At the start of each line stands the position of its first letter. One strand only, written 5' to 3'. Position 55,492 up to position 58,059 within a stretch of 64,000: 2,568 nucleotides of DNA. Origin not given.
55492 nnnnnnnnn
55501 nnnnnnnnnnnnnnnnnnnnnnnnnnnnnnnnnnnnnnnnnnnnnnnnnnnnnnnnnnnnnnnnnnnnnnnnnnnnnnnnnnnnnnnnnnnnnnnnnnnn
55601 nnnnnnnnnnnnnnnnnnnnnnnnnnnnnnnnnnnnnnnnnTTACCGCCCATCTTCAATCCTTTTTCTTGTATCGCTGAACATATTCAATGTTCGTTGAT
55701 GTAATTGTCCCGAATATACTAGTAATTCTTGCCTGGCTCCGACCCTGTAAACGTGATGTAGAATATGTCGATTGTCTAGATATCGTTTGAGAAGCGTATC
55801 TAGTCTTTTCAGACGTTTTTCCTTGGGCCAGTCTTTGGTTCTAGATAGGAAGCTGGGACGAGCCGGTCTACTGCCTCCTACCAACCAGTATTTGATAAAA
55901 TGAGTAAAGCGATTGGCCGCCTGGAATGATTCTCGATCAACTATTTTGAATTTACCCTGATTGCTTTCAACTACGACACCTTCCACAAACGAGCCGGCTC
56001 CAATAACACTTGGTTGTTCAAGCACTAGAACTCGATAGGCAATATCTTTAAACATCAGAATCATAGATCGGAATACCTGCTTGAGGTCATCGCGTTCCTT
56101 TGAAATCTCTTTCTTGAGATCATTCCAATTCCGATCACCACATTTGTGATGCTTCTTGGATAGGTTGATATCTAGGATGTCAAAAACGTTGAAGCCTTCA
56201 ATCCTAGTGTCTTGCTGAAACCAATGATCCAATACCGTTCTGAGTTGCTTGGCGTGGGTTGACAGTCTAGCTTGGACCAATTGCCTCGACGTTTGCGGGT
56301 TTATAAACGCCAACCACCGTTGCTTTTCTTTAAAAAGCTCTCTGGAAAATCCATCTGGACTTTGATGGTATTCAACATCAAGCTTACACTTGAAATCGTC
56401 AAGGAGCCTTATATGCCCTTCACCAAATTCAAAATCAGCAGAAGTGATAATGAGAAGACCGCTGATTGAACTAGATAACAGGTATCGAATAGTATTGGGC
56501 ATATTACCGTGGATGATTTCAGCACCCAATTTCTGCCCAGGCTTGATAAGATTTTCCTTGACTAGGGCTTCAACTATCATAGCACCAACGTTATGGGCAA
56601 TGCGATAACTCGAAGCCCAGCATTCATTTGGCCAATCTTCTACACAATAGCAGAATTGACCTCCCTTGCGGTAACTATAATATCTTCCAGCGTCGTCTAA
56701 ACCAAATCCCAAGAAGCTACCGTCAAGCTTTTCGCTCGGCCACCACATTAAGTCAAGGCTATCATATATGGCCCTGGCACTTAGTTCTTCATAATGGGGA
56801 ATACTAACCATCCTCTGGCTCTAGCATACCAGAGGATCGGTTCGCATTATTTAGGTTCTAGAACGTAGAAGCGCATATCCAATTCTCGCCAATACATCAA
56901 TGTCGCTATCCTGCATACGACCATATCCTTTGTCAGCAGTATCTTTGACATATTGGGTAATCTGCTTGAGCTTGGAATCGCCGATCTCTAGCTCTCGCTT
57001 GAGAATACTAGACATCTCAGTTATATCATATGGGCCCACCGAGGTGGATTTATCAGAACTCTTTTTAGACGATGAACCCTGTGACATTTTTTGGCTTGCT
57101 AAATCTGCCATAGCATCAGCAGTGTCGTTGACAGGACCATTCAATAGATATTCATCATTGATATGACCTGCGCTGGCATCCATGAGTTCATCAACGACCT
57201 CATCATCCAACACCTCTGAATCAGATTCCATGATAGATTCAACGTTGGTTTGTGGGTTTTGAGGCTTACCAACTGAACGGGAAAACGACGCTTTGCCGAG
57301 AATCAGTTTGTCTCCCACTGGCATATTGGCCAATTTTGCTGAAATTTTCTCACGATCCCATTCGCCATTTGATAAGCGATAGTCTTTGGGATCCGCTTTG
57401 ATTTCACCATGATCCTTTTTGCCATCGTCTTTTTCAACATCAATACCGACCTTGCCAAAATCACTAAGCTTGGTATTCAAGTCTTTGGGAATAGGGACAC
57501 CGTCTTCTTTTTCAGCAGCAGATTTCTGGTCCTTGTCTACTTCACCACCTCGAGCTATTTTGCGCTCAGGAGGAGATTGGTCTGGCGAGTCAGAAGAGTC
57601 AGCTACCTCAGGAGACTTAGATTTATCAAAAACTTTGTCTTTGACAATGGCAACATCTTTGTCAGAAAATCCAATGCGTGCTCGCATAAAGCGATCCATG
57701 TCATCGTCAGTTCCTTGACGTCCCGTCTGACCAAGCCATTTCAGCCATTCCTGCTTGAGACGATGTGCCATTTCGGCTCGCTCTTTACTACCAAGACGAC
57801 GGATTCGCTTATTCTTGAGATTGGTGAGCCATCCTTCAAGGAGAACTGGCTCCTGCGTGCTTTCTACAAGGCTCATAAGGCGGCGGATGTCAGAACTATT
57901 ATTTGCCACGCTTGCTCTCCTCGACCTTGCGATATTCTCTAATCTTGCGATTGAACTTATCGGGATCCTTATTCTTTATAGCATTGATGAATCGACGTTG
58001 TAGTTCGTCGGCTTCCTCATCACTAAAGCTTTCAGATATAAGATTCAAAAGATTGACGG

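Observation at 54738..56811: Coupled RNA ligase (Rnl1-like) plus nucleotidyltransferase-fold protein: candidate RNA-repair or counter-defence pair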

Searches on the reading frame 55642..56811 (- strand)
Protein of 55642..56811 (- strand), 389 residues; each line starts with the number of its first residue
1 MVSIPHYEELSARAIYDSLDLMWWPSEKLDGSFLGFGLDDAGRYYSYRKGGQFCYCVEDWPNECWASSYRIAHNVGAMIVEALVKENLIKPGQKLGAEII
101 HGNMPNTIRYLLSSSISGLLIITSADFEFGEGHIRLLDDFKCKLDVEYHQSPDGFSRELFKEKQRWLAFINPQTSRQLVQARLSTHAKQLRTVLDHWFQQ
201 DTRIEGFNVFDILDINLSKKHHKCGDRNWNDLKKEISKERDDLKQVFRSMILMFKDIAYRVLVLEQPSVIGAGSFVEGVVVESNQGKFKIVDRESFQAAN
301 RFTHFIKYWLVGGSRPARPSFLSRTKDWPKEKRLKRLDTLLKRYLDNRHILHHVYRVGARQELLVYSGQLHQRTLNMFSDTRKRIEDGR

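Call 3: search_protein_families(library=pfam, proteins=[window:55642-56811:-], max_evalue=1)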
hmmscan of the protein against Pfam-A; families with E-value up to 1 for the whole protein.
window:55642-56811:- (389 aa): 2 families
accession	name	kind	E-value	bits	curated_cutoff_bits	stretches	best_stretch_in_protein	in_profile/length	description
PF24465.1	Tri-helical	-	0.11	13.4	27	1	219-249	29-59/85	Tri-helical domain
PF19782.4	DUF6267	-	0.18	11.6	27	1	277-300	348-371/376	Family of unknown function (DUF6267)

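Call 4: search_protein_families(library=phrogs, proteins=[window:55642-56811:-], max_evalue=0.01)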
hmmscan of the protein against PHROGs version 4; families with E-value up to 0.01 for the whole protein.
window:55642-56811:- (389 aa): 0 families

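Call 6: find_homologous_proteins(query=window:55642-56811:-)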
Query window:55642-56811:- (389 aa): 50 proteins with E <= 0.001 among 4403 candidates.
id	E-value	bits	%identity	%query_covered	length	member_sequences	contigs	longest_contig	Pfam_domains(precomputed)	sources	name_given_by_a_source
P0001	6.3e-258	873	96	100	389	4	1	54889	-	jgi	jgi:hypothetical protein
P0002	4.7e-192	656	71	100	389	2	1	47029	-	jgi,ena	jgi:hypothetical protein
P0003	1.3e-176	605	66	100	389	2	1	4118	-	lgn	-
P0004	1.7e-176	605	66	100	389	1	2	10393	-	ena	-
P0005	8.0e-173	593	65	100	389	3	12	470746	-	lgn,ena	-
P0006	1.5e-168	579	64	100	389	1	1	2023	-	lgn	-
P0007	6.1e-163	560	62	100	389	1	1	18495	-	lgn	-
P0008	1.4e-160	553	60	100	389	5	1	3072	-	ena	-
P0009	1.1e-149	517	56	100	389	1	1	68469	-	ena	-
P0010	1.0e-146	507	57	100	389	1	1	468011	-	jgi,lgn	jgi:hypothetical protein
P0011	5.9e-146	504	57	100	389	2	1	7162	-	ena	-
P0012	3.6e-140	485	54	100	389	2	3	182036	-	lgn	-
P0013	7.2e-138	478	55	100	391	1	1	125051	-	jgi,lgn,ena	-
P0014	5.8e-137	475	55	100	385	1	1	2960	-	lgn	-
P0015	1.3e-134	467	55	100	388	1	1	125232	-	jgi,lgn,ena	-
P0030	8.0e-105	369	46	100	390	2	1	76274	-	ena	-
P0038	1.1e-80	290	40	100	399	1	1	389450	-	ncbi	-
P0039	5.3e-79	284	40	100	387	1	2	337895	-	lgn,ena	-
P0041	1.6e-73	266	39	100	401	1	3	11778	-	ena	-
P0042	2.8e-69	252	36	100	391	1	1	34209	-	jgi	jgi:hypothetical protein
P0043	3.9e-69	251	36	100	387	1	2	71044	-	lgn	-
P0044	4.4e-67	245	36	100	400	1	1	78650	-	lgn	-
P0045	6.3e-64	234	35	100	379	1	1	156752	-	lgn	-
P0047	1.0e-55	207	32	100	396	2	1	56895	-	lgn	-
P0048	3.7e-52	196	34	99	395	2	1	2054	-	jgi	jgi:hypothetical protein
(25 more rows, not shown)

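Call 9: search_solved_structures(query=A1, max_evalue=10, show_alignments=3)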
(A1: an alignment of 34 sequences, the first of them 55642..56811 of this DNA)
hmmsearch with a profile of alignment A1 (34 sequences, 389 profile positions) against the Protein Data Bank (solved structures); distinct sequences matched with E-value up to 10: 4.
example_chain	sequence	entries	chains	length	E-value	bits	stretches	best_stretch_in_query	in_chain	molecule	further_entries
1w63_Q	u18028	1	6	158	0.43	12.8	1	189-234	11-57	ADAPTER-RELATED PROTEIN COMPLEX 1 SIGMA 1A SUBUNIT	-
4p6z_S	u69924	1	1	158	0.52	12.6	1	191-234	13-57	AP-1 complex subunit sigma-1A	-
9scu_CG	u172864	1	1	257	1.1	11.4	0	311-356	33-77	Large ribosomal subunit protein eL8z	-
9h3g_BG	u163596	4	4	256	1.3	11.3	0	311-355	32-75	Large ribosomal subunit protein eL8y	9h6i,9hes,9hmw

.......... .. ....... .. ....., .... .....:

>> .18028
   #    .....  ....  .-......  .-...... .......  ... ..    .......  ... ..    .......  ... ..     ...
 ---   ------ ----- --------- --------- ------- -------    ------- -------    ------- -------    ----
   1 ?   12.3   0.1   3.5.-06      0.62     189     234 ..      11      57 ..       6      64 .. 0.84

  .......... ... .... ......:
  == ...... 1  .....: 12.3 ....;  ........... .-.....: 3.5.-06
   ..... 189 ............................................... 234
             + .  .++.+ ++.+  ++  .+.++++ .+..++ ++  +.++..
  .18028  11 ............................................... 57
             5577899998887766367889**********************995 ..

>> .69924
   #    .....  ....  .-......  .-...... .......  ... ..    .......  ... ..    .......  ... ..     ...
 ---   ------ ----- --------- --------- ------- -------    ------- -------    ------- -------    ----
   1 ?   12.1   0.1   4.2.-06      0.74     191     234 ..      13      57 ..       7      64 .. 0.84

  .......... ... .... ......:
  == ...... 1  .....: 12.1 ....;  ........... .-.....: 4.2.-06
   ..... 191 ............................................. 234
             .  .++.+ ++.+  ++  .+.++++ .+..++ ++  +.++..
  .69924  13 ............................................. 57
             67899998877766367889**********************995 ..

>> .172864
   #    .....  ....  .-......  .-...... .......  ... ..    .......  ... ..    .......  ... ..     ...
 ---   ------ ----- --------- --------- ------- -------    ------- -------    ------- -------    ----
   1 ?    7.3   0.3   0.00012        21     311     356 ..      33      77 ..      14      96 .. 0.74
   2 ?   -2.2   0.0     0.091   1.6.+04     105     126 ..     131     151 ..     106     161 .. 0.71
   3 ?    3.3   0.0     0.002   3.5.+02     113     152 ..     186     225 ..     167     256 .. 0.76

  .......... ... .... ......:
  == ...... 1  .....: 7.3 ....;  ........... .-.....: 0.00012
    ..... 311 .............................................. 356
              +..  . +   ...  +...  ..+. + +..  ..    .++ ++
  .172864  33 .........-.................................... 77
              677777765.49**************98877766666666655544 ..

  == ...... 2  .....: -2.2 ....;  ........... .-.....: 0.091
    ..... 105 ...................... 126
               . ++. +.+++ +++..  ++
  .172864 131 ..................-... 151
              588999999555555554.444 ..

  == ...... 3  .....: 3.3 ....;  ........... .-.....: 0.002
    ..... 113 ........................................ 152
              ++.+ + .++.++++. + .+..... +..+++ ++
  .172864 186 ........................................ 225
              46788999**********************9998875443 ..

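Call 17: predict_structure(alignment_id=A1)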
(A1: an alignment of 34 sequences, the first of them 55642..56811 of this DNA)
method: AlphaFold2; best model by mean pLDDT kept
length: 389 residues; sequences in the alignment: 34
mean_pLDDT: 94.1   pTM: 0.88
mean pLDDT of the five models: 94.1, 94.1, 94.0, 93.8, 92.8
residues with pLDDT >= 90: 346; 70-90: 41; 50-70: 1; < 50: 1
segments of 3 or more residues with pLDDT < 50: none
pLDDT, mean of each block of 10 residues (from residue 1): 84 96 96 98 96 96 95 98 98 98 93 94 96 95 96 95 97 94 97 97 94 91 88 94 94 96 93 92 94 92 90 82 94 97 95 90 93 96 93
secondary structure, 60 per line:
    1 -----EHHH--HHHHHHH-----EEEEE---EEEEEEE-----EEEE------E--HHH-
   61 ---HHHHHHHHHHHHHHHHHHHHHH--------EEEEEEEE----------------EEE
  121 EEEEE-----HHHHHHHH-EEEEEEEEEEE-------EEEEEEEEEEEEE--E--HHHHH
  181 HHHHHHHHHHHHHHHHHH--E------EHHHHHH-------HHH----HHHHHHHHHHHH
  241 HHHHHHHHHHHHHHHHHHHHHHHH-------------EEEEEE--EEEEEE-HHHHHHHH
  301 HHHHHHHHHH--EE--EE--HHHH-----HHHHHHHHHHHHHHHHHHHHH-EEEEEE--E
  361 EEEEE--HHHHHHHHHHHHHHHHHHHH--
elements in order: H12-18 E24-28 E32-38 E44-47 H64-85 E94-101 E118-125 H131-138 E140-150 E158-170 H176-198 H209-214 H229-264 E278-283 E286-291 H293-310 H321-324 H330-350 E352-357 E360-365 H368-387

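Call 22: search_protein_families(library=ncbifam, proteins=[window:55642-56811:-], max_evalue=0.1)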
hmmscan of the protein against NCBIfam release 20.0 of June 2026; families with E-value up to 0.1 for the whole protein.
window:55642-56811:- (389 aa): 0 families

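Call 27: find_encoding_contigs(protein=P0045, flank=6000, max_places=2)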
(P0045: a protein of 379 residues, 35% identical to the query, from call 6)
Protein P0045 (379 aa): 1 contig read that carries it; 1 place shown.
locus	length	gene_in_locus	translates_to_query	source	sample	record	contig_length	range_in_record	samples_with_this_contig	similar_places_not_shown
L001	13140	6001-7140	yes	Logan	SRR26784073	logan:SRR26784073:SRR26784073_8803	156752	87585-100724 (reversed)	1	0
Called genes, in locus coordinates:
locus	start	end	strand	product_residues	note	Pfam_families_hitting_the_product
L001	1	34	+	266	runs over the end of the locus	-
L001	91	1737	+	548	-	-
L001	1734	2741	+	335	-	-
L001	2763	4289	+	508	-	PF13481:AAA_25 (weak), PF03796:DnaB_C, PF06745:ATPase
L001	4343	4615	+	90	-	-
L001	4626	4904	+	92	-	-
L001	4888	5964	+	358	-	-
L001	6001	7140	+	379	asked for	-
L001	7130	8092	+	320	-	-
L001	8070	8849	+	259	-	-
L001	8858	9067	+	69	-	-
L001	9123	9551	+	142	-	-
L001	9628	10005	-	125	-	-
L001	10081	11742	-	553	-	PF00989:PAS, PF13426:PAS_9, PF24820:Diguanyl_cycl_sensor (weak), PF00989:PAS, PF13426:PAS_9, PF13426:PAS_9, PF00989:PAS, PF08448:PAS_4, +3 more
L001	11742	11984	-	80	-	-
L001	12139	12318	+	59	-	-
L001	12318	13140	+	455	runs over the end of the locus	-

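Call 29: search_protein_families(library=pfam, alignment_id=A1, max_evalue=10)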
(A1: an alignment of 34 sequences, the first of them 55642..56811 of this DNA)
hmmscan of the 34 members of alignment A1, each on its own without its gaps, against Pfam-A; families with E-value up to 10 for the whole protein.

A. member 1, window:55642-56811:- (389 aa): 2 families
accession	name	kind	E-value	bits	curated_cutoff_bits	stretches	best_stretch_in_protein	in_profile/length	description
PF24465.1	Tri-helical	-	0.11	13.4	27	1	219-249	29-59/85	Tri-helical domain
PF19782.4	DUF6267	-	0.18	11.6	27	1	277-300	348-371/376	Family of unknown function (DUF6267)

B. families by the number of members that match (of 34 scanned): 11 families
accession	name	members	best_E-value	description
PF09414.15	RNA_ligase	18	7.4e-05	RNA ligase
PF19782.4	DUF6267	17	0.00095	Family of unknown function (DUF6267)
PF24465.1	Tri-helical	13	0.0022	Tri-helical domain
PF16465.11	DUF5046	4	0.034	Domain of unknown function (DUF5046)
PF20496.3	Dbl7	2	0.031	Double strand break localizing Dbl7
PF20283.3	CTD7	1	0.0094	C-terminal domain 7 of the ABC-three component (ABC-3C) systems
PF18593.6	CdiI_2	1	0.011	CdiI immunity protein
PF23299.1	DUF7081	1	0.034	Domain of unknown function (DUF7081)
PF20667.3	Sec10_N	1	0.052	Exocyst complex component Sec10, N-terminal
PF09397.16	FtsK_gamma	1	0.24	Ftsk gamma domain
PF02175.22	7TM_GPCR_Srb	1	0.25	Serpentine type 7TM GPCR chemoreceptor Srb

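Call 41: search_protein_families(library=pfam, proteins=[L001:8070-8849:+], max_evalue=0.01)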
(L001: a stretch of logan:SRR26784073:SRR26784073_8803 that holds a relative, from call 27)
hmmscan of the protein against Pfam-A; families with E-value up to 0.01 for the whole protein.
L001:8070-8849:+ (259 aa): 0 families

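Call 70: search_protein_families(library=pfam, proteins=[P0038, P0039, P0041, P0042, P0043, P0044, P0045, P0047, P0048, P0030], max_evalue=1)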
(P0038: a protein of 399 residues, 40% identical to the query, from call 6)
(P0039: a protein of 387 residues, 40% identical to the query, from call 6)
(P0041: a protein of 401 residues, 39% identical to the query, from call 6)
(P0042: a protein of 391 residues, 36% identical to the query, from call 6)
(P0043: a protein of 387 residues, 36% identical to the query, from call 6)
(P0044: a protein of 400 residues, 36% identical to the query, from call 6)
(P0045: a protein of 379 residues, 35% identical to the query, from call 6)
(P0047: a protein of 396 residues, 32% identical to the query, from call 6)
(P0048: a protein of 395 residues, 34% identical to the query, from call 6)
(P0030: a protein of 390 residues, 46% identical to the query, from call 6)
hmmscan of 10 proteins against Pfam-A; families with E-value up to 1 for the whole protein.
P0038 (399 aa): 2 families
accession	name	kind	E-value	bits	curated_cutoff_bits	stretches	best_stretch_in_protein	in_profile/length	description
PF09414.15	RNA_ligase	-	0.00032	21.3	27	1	26-147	3-121/171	RNA ligase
PF16465.11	DUF5046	-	0.2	11.3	25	1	31-69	199-235/264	Domain of unknown function (DUF5046)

P0039 (387 aa): 1 family
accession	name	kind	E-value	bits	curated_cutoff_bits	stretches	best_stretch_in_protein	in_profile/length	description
PF02175.22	7TM_GPCR_Srb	-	0.25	11.6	21.7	1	50-166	102-218/236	Serpentine type 7TM GPCR chemoreceptor Srb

P0041 (401 aa): 1 family
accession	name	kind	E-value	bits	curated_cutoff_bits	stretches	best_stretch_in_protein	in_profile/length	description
PF19782.4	DUF6267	-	0.075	12.8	27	1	277-314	343-375/376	Family of unknown function (DUF6267)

P0042 (391 aa): 0 families

P0043 (387 aa): 2 families
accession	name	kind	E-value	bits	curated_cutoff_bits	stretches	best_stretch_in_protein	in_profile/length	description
PF09414.15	RNA_ligase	-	0.016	15.8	27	1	22-159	3-118/171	RNA ligase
PF23299.1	DUF7081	-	0.034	15.2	27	1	49-91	8-48/96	Domain of unknown function (DUF7081)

P0044 (400 aa): 2 families
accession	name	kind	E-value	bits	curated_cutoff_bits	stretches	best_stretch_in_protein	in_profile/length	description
PF09414.15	RNA_ligase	-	0.0043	17.6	27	1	21-295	2-159/171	RNA ligase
PF19782.4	DUF6267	-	0.15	11.8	27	1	282-311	343-371/376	Family of unknown function (DUF6267)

P0045 (379 aa): 1 family
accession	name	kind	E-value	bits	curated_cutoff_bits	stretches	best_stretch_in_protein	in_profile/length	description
PF09414.15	RNA_ligase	-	0.00022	21.9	27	1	20-280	1-170/171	RNA ligase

P0047 (396 aa): 1 family
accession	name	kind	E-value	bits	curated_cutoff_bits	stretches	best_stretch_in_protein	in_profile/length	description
PF20283.3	CTD7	-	0.0094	16.6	27.6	1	182-267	11-94/126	C-terminal domain 7 of the ABC-three component (ABC-3C) systems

P0048 (395 aa): 1 family
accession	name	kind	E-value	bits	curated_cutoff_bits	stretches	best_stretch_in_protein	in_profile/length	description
PF09414.15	RNA_ligase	-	0.0051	17.4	27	1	20-55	1-33/171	RNA ligase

P0030 (390 aa): 1 family
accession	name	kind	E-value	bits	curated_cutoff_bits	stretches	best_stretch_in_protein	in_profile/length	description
PF19782.4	DUF6267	-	0.16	11.7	27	1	237-303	302-373/376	Family of unknown function (DUF6267)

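Call 84: search_solved_structures(query=A3, max_evalue=1)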
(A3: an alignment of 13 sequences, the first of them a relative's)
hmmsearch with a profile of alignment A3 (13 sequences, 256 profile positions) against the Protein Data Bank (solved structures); distinct sequences matched with E-value up to 1: 1.
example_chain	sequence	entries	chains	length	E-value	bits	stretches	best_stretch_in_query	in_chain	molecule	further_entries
9lie_A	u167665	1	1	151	0.27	14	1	174-242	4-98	Aciniform spidroin 1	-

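Call 103: list_cluster_members(proteins=[P0038, P0082, P0166, P0108])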
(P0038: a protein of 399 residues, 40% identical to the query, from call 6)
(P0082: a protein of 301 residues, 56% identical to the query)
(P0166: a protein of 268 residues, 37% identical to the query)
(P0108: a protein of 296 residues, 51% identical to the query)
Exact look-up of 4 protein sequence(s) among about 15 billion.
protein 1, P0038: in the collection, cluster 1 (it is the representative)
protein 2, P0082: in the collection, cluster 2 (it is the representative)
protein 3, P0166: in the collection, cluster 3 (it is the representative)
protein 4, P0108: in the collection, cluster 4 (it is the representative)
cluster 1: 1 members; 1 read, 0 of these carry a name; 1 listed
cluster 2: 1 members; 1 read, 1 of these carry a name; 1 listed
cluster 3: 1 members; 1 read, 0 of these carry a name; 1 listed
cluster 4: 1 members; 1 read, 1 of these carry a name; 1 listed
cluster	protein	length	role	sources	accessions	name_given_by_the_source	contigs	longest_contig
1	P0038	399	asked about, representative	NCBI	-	-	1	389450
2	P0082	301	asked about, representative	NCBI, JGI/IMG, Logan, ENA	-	hypothetical protein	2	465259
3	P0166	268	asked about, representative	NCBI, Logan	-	-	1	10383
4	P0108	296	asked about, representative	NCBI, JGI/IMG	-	hypothetical protein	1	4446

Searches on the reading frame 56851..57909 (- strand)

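Call 3: search_protein_families(library=pfam, proteins=[window:56851-57909:-], max_evalue=1)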
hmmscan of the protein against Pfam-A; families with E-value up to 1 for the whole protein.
window:56851-57909:- (352 aa): 1 family
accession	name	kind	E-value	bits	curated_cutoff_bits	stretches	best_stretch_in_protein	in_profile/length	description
PF04455.17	Saccharop_dh_N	-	0.1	13.4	23.5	1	247-316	7-76/100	LOR/SDH bifunctional enzyme conserved region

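Call 4: search_protein_families(library=phrogs, proteins=[window:56851-57909:-], max_evalue=0.01)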
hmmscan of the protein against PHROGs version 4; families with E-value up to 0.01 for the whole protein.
window:56851-57909:- (352 aa): 0 families

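Call 22: search_protein_families(library=ncbifam, proteins=[window:56851-57909:-], max_evalue=0.1)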
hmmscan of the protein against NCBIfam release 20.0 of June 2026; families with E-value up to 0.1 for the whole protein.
window:56851-57909:- (352 aa): 0 families
